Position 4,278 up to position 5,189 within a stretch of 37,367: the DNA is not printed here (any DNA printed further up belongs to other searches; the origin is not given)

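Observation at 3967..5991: Prophage operon encoding DprA-like, ComFC-like PRTase and secreted SNase: a competence-targeting module?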

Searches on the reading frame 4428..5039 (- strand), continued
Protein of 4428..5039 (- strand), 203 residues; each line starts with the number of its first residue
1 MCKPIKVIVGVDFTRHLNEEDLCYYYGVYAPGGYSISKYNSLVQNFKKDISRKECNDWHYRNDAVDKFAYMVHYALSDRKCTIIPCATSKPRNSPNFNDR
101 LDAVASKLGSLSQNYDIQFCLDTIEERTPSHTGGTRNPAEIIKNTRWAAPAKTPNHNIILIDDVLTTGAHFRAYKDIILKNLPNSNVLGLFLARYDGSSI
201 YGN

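Call 43: search_protein_families(library=pfam, proteins=[L101:4496-5149:+, L101:3221-4141:+, L101:4149-4499:+, L101:6633-7403:-, L101:5177-6007:+, L101:6004-6606:+], max_evalue=0.01)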
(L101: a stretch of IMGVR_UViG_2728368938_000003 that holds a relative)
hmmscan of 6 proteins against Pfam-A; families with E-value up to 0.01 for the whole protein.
L101:4496-5149:+ (217 aa): 1 family
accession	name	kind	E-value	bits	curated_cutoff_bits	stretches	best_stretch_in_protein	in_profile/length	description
PF01223.29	Endonuclease_NS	-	1.5e-35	123.3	23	1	27-217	6-208/223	DNA/RNA non-specific endonuclease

L101:3221-4141:+ (306 aa): 1 family
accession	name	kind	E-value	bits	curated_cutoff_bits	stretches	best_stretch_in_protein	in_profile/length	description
PF20505.3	DUF6731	-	3.5e-07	30.5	27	1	31-296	26-290/295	Family of unknown function (DUF6731)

L101:4149-4499:+ (116 aa): 0 families

L101:6633-7403:- (256 aa): 1 family
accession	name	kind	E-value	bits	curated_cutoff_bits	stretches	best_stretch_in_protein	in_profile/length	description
PF08238.18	Sel1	-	2.2e-06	28.4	30.7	1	209-243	2-36/36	Sel1 repeat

L101:5177-6007:+ (276 aa): 3 families
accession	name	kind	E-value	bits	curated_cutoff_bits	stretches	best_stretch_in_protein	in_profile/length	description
PF02481.21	DNA_processg_A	-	7.8e-52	176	29.6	1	57-263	2-207/212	DNA recombination-mediator protein A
PF18306.6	LDcluster4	-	2.3e-08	34.2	26.3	1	98-156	3-62/151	SLOG cluster4 family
PF12694.12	cpYpsA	-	0.0051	17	26.2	0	129-246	1-98/145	Circularly permutated YpsA SLOG family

L101:6004-6606:+ (200 aa): 2 families
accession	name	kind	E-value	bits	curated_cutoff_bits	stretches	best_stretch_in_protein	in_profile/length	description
PF24390.1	PRTase-CE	-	7.6e-05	23.1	27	1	112-196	75-149/253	PRTase-CE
PF00156.33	Pribosyltran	-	0.0057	16.4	26.3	1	149-188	82-121/158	Phosphoribosyl transferase domain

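Call 52: predict_structure(alignment_id=A1)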
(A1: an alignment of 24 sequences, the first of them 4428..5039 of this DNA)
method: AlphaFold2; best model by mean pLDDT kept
length: 203 residues; sequences in the alignment: 24
mean_pLDDT: 91.1   pTM: 0.89
mean pLDDT of the five models: 91.1, 90.8, 90.5, 90.2, 90.3
residues with pLDDT >= 90: 160; 70-90: 27; 50-70: 11; < 50: 5
segments of 3 or more residues with pLDDT < 50: 131-133
pLDDT, mean of each block of 10 residues (from residue 1): 87 89 95 85 94 94 98 97 96 94 99 98 79 66 96 98 95 98 98 82 43
secondary structure, 60 per line:
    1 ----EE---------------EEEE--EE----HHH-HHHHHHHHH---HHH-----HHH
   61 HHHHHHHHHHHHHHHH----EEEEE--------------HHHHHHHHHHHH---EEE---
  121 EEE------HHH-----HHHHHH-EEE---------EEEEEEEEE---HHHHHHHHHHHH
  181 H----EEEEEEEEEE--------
elements in order: E22-25 H38-46 H58-76 E81-85 H100-111 E115-117 E121-123 H138-143 E145-147 E157-165 H169-181 E186-195

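Call 55: fold_search(model_id=the predicted structure, library=pdb)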
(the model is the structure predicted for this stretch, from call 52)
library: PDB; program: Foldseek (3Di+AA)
matches with E <= 10: 989; with E <= 0.001: 17
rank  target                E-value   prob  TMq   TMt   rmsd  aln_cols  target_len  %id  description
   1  7p0h_A                1.6e-06  1.00  0.50  0.28   5.3       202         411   13  Crystal structure of Helicobacter pylori ComF fused to an artificial alphaREP crystallization helper(named B2) (released 2022-04-06)
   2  8zvc                  2.2e-05  1.00  0.57  0.30   6.6       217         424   12  ShosT with PRPP-Mg (released 2025-04-09)
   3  8zvb                  3.1e-05  1.00  0.51  0.29   6.9       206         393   13  The ShosTA toxin-antitoxin system provides phage defence (released 2025-04-09)
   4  8zvd                  3.7e-05  1.00  0.54  0.29   6.8       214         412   13  ShosT with phosphate (released 2025-04-09)
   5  4p83_B                2.8e-04  1.00  0.37  0.43   5.6       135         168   15  Structure of engineered PyrR protein (PURPLE PyrR) (released 2014-12-17)
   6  4p83_A                3.2e-04  1.00  0.38  0.45   5.1       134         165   16  Structure of engineered PyrR protein (PURPLE PyrR) (released 2014-12-17)
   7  3ozf_B                3.2e-04  1.00  0.38  0.34   6.2       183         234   10  Crystal Structure of Plasmodium falciparum Hypoxanthine-Guanine-Xanthine Phosphoribosyltransferase in complex with hyp (released 2011-09-28)
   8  4p83_D                4.1e-04  1.00  0.37  0.42   5.3       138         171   14  Structure of engineered PyrR protein (PURPLE PyrR) (released 2014-12-17)
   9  4ohc_C                4.9e-04  0.99  0.38  0.36   9.2       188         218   11  Crystal structure of orotate phosphoribosyltransferase (OPRTase) from Burkholderia cenocepacia (released 2014-02-05)
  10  4fym_H                5.3e-04  0.91  0.29  0.28  13.3       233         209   13  Crystal structure of Plasmodium falciparum orotate phosphoribosyltransferase (released 2013-08-07)
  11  3dez_B                6.0e-04  1.00  0.38  0.40   7.5       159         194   12  Crystal structure of Orotate phosphoribosyltransferase from Streptococcus mutans (released 2009-06-16)
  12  5vjn_B                6.8e-04  1.00  0.40  0.47   6.5       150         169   17  Crystal Structure of Adenine Phosphoribosyltransferase from Saccharomyces cerevisiae Complexed with D-2,5-Dideoxy-2,5- (released 2017-12-27)
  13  3dez_A                7.2e-04  1.00  0.38  0.37   5.2       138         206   12  Crystal structure of Orotate phosphoribosyltransferase from Streptococcus mutans (released 2009-06-16)
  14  7rmw_E                8.2e-04  1.00  0.43  0.35  10.7       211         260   13  Crystal structure of B. subtilis PurR bound to ppGpp (released 2021-12-22)
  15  2igb_A                8.7e-04  1.00  0.34  0.40   6.9       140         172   16  Crystal Structure of PyrR, The Regulator Of The Pyrimidine Biosynthetic Operon In Bacillus caldolyticus, UMP-bound for (released 2007-09-25)
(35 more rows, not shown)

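Call 56: search_solved_structures(query=A1, max_evalue=10, show_alignments=3)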
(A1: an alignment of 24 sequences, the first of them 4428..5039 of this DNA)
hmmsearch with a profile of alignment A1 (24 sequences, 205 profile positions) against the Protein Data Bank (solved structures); distinct sequences matched with E-value up to 10: 26.
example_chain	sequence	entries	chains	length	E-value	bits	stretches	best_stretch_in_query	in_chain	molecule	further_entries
4fym_A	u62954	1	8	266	0.012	18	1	145-188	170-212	Orotate phosphoribosyltransferase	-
3mjd_A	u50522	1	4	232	0.034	16.6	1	154-198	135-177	Orotate phosphoribosyltransferase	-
1non_A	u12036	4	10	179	0.12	14.7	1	154-180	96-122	PyrR bifunctional protein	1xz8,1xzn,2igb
1pie_A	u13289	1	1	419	0.19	14.1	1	79-121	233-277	Galactokinase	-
1wd5_A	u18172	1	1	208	0.2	14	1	149-194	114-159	hypothetical protein TT1426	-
2e55_A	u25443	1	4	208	0.23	13.8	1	120-184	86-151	Uracil phosphoribosyltransferase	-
4p81_A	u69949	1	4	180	0.31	13.4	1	154-179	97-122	Ancestral PyrR protein (Orange)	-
4p80_A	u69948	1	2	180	0.34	13.3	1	154-178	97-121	Ancestral PyrR protein (Green)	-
5vn4_A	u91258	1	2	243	0.37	13.2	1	153-180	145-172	Adenine phosphoribosyltransferase, putative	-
4zb3_A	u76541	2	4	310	0.43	13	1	9-95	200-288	Nudix hydrolase 7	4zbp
4p83_A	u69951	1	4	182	0.47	12.8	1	154-179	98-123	Engineered PyrR protein (Purple)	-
1mzv_A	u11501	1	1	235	0.54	12.6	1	153-169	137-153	Adenine Phosphoribosyltransferase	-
6xjo_A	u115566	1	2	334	0.58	12.5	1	57-113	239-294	Atlastin-3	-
3n2l_A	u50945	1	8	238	0.67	12.3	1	155-195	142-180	Orotate phosphoribosyltransferase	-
5yw2_A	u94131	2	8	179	0.95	11.8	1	149-191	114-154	Adenine phosphoribosyltransferase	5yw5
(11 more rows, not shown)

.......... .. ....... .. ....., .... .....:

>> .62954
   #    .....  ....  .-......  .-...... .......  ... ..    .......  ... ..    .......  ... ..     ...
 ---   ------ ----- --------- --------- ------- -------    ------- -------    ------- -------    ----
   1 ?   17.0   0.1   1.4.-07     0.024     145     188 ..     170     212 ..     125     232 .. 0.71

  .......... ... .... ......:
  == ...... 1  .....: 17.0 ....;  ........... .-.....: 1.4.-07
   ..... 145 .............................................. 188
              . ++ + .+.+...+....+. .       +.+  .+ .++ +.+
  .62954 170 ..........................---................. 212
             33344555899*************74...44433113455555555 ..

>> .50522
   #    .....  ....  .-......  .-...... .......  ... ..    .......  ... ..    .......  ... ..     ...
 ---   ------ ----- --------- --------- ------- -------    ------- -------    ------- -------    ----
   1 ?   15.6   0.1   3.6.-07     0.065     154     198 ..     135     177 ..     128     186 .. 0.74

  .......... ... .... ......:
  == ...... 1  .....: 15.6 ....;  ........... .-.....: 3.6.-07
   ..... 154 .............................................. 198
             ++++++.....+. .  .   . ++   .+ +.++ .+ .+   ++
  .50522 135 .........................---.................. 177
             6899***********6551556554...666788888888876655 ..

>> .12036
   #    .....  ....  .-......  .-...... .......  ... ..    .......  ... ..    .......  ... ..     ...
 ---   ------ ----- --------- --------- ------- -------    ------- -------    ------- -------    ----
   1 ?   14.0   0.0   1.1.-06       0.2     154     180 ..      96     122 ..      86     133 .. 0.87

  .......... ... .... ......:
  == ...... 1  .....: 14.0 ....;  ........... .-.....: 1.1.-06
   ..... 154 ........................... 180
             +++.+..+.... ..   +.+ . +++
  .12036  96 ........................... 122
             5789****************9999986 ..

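Call 57: search_solved_structures(query=L111:5413-6591:+, max_evalue=0.01, show_alignments=1)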
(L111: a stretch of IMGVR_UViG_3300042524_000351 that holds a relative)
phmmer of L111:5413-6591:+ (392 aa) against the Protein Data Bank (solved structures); distinct sequences matched with E-value up to 0.01: 8.
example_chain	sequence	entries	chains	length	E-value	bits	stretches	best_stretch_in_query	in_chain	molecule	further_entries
9c9e_A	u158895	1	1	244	1.3e-06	30.7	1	36-120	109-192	Fluoroacetate dehalogenase 4A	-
2nyv_A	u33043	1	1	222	0.00011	24.3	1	39-144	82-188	Phosphoglycolate phosphatase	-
2yy6_A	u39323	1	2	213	0.00011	24.3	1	39-143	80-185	phosphoglycolate phosphatase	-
3kzx_A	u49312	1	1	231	0.00013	24.1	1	43-128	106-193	HAD-superfamily hydrolase, subfamily IA, variant 1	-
2hi0_A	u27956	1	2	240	0.00033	22.8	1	39-149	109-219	Putative phosphoglycolate phosphatase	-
3mc1_A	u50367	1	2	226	0.003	19.6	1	41-161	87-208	Predicted phosphatase, HAD family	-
4ex6_A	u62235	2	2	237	0.0086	18.1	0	42-169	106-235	AlnB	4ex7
3s6j_A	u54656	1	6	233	0.0086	18.1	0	32-168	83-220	Hydrolase, haloacid dehalogenase-like family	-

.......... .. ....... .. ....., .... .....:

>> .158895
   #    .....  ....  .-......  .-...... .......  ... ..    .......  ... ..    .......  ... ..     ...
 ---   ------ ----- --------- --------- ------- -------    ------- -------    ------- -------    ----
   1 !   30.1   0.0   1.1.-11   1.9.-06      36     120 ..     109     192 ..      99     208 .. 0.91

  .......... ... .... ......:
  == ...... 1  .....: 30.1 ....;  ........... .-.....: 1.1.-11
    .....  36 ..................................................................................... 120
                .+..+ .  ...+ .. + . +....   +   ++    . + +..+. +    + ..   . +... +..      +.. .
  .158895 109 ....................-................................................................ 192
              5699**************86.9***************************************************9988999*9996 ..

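Call 75: search_protein_families(library=pfam, proteins=[L110:3572-4285:+, L110:4525-5070:+, L110:7079-7738:+, L110:7735-9051:+, L104:3792-4454:-, L104:7626-8075:-, L104:1563-2618:-, L022:179-694:+, L022:3308-4225:-, L022:4866-6008:+], max_evalue=0.001)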
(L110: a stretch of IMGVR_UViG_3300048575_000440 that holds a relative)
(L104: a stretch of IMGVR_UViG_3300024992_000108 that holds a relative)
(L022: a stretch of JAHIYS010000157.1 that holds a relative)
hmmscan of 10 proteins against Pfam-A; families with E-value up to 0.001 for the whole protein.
L110:3572-4285:+ (237 aa): 1 family
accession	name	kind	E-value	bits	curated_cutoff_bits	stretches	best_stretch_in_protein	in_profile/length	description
PF00717.28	Peptidase_S24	-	2.4e-12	47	23.3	1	110-231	6-116/116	Peptidase S24-like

L110:4525-5070:+ (181 aa): 1 family
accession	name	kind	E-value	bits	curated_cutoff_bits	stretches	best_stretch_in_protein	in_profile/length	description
PF00565.23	SNase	-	8.8e-13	49.1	21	1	58-159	1-106/107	Staphylococcal nuclease homologue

L110:7079-7738:+ (219 aa): 1 family
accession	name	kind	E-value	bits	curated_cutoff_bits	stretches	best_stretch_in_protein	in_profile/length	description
PF11149.13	DUF2924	-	7.4e-53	178.9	31.2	1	78-213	2-135/135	Protein of unknown function (DUF2924)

L110:7735-9051:+ (438 aa): 3 families
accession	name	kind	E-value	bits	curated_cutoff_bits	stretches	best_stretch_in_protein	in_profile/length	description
PF00239.26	Resolvase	-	1.3e-39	136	23.3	1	12-164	2-145/145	Resolvase, N terminal domain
PF07508.19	Recombinase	-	1.5e-14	54.5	21.1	1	185-269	2-100/102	Recombinase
PF13408.12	Zn_ribbon_recom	-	3.7e-08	34.1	25.3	1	286-346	1-58/58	Recombinase zinc beta ribbon domain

L104:3792-4454:- (220 aa): 1 family
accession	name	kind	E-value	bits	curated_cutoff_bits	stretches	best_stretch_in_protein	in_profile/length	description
PF04957.18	RMF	-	2.7e-08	34.2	27.9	1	173-215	8-51/53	Ribosome modulation factor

L104:7626-8075:- (149 aa): 1 family
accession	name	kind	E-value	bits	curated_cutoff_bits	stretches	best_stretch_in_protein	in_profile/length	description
PF00565.23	SNase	-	1.9e-23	83.4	21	1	30-125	1-107/107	Staphylococcal nuclease homologue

L104:1563-2618:- (351 aa): 0 families

L022:179-694:+ (171 aa): 1 family
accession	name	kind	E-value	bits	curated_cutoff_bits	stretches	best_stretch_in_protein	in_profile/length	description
PF00565.23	SNase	-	7.5e-15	55.7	21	1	40-157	2-106/107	Staphylococcal nuclease homologue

L022:3308-4225:- (305 aa): 2 families
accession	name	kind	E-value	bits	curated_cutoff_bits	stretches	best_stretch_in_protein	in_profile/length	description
PF04343.18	DUF488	-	2.8e-27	96.2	22.2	1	174-294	3-121/121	Domain of unknown function DUF488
PF22751.1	DUF488-N3a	-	7.5e-07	29.9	27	1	252-296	71-116/118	Active DUF488-N3 subclade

L022:4866-6008:+ (380 aa): 2 families
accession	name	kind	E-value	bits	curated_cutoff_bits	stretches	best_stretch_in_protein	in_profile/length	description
PF02481.21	DNA_processg_A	-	7.8e-77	257.6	29.6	1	82-288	3-211/212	DNA recombination-mediator protein A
PF17782.7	DprA_WH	-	6.9e-12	45.7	22.9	1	317-371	7-61/61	DprA winged helix domain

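Call 94: search_protein_representatives(alignment_id=A1)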
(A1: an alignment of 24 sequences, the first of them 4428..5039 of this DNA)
Query: 24 sequences, 205 profile positions. Proteins with E-value up to 0.001 (for the whole library): 4184; up to 1e-10: 1364; up to 1e-30: 602. The best 150 are listed.
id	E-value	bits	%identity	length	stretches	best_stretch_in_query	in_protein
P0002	2.8e-90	317.3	-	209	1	1-200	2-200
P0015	9.7e-74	263.3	-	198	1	4-197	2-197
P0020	5.5e-73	260.8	-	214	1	1-205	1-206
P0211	1.3e-71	256.4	-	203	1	3-198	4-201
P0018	1.2e-69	249.9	-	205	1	14-200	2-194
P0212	8.7e-69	247.1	-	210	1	1-199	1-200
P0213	2.2e-65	236.1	-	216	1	3-200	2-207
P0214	6.0e-64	231.3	-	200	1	1-196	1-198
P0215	1.2e-62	227.1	-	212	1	1-200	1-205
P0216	5.5e-62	224.9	-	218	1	5-198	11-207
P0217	1.2e-61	223.8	-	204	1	2-197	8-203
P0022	6.0e-60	218.3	-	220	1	1-200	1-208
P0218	6.3e-59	214.9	-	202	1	3-196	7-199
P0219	2.5e-58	213.0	-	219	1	4-203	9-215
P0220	1.5e-57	210.5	-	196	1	22-198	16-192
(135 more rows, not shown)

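Call 102: search_protein_families(library=padloc, proteins=[L111:5413-6591:+, L111:4466-5410:+, L101:6004-6606:+, L044:5953-6600:+], max_evalue=0.001)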
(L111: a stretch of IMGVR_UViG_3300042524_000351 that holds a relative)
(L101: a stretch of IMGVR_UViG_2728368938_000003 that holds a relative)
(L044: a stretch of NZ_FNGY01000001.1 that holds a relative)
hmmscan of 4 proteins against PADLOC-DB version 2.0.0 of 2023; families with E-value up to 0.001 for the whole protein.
L111:5413-6591:+ (392 aa): 1 family
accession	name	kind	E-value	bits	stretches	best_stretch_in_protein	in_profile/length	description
PDLC03962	ShosT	-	3e-09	35.1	1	223-381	44-213/237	-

L111:4466-5410:+ (314 aa): 3 families
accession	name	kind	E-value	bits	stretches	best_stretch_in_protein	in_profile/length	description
PDLC03961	ShosA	-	1.4e-66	222.8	1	7-275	15-277/303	-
PDLC02997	ShosA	-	2e-27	94.3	1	83-251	102-270/327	-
PDLC03927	PsyrA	-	1.8e-26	91.2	1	97-297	117-309/398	-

L101:6004-6606:+ (200 aa): 2 families
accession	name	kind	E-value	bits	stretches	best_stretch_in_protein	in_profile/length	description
PDLC03962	ShosT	-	1.2e-39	134.6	1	1-197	1-213/237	-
PDLC02935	PRTase_III-A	-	1.6e-06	25.7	1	56-195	54-168/290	-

L044:5953-6600:+ (215 aa): 1 family
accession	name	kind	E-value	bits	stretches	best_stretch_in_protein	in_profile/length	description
PDLC03962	ShosT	-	9.4e-42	141.5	1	18-210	13-214/237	-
